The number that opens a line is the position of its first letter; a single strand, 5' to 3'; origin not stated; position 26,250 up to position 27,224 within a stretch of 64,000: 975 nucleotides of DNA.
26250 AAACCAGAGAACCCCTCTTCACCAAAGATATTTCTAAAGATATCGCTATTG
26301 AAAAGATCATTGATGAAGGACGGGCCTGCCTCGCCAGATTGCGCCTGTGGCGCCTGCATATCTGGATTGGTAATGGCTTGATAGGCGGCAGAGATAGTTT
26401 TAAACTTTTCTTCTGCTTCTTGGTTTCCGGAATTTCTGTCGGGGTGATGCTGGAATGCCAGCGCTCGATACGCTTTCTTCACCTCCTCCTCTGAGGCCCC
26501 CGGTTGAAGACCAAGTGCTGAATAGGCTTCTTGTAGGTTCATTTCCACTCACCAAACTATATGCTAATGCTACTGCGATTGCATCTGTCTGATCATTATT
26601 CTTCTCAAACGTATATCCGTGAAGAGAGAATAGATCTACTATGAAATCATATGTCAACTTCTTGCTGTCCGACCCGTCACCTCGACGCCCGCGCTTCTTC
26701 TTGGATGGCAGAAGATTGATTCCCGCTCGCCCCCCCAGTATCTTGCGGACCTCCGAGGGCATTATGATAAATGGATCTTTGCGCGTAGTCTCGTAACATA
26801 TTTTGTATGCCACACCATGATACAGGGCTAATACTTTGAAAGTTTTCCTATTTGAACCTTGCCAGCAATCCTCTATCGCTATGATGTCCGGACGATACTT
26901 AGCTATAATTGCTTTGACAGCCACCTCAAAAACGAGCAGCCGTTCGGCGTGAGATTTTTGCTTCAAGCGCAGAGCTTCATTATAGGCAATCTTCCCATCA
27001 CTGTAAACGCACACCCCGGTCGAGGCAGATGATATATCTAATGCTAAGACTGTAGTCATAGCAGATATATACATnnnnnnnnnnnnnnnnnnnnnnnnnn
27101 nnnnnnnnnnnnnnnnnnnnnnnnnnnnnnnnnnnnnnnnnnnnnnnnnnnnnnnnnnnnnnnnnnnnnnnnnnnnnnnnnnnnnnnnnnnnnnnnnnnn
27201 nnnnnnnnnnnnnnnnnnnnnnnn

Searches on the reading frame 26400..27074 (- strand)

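Call 5: search_protein_families(library=pfam, proteins=[window:26400-27074:-], max_evalue=0.01)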
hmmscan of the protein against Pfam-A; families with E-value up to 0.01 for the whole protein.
window:26400-27074:- (224 aa): 1 family
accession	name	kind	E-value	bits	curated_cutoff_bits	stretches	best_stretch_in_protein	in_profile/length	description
PF02075.23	RuvC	-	4.4e-07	30.3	22.2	1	32-117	28-112/148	Crossover junction endodeoxyribonuclease RuvC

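Call 6: search_protein_families(library=phrogs, proteins=[window:26400-27074:-], max_evalue=0.001)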
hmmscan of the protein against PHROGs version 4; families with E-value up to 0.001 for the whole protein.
window:26400-27074:- (224 aa): 1 family
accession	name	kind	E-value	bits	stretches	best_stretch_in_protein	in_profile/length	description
phrog_159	-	DNA, RNA and nucleotide metabolism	1.7e-20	74.3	1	4-184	85-258/330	RuvC-like Holliday junction resolvase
